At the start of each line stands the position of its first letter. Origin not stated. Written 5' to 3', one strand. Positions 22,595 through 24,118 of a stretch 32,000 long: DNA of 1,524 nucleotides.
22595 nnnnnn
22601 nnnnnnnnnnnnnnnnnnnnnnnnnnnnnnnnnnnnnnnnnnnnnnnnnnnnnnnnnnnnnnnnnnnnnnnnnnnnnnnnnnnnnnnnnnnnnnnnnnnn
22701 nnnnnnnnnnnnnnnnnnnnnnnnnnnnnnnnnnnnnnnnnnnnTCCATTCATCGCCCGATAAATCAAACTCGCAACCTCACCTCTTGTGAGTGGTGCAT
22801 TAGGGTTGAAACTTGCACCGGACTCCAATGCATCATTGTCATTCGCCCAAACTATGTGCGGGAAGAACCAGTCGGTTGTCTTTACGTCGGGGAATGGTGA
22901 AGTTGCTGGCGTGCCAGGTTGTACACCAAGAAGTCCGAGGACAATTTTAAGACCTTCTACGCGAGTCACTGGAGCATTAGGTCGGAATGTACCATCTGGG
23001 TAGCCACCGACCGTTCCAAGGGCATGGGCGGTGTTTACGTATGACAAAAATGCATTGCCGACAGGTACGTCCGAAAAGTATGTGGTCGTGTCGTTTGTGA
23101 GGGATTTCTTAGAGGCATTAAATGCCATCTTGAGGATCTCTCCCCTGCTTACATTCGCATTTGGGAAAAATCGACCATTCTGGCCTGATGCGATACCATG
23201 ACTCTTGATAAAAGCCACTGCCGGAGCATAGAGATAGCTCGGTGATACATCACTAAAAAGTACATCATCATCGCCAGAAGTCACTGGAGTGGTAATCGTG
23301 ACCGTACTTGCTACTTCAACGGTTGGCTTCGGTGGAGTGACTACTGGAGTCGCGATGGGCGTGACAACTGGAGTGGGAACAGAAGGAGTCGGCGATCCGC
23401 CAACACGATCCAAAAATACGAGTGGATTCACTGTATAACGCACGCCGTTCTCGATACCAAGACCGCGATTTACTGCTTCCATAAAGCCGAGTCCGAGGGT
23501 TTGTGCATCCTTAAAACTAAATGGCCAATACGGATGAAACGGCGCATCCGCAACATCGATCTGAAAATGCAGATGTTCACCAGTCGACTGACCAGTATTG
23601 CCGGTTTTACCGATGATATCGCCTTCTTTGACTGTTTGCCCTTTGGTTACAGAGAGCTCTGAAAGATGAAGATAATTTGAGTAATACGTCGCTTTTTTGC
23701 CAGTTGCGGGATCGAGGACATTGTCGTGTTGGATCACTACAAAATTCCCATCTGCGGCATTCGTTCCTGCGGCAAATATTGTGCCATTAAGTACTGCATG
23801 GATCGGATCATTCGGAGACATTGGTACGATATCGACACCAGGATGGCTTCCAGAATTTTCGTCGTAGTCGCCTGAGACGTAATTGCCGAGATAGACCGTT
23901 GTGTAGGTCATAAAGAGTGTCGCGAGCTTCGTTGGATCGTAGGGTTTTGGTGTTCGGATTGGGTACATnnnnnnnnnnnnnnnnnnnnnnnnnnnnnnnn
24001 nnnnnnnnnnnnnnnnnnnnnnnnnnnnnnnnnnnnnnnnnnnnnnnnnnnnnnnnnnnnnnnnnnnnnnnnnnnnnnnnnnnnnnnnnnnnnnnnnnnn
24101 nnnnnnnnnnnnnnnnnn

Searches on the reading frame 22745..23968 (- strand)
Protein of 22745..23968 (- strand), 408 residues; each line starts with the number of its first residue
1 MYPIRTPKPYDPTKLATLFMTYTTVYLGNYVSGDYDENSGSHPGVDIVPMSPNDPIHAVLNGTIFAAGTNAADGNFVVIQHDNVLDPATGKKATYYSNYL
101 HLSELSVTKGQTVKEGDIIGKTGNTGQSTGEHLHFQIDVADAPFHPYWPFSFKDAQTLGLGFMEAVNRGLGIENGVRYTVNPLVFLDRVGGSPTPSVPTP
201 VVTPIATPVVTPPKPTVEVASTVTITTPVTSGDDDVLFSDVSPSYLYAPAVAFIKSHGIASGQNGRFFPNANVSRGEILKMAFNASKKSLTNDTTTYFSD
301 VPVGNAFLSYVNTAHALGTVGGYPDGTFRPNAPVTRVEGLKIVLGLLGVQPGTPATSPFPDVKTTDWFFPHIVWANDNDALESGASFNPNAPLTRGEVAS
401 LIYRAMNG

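Call 74: search_protein_families(library=pfam, max_evalue=0.001, proteins=[window:22745-23968:-])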
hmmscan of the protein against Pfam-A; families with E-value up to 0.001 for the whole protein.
seq(408 aa): 2 families
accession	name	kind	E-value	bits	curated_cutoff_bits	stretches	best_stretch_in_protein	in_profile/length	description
PF00395.25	SLH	-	7.7e-25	87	20.8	3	306-336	11-40/44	S-layer homology domain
PF01551.29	Peptidase_M23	-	9e-24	83.9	28.7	1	41-145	2-95/96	Peptidase family M23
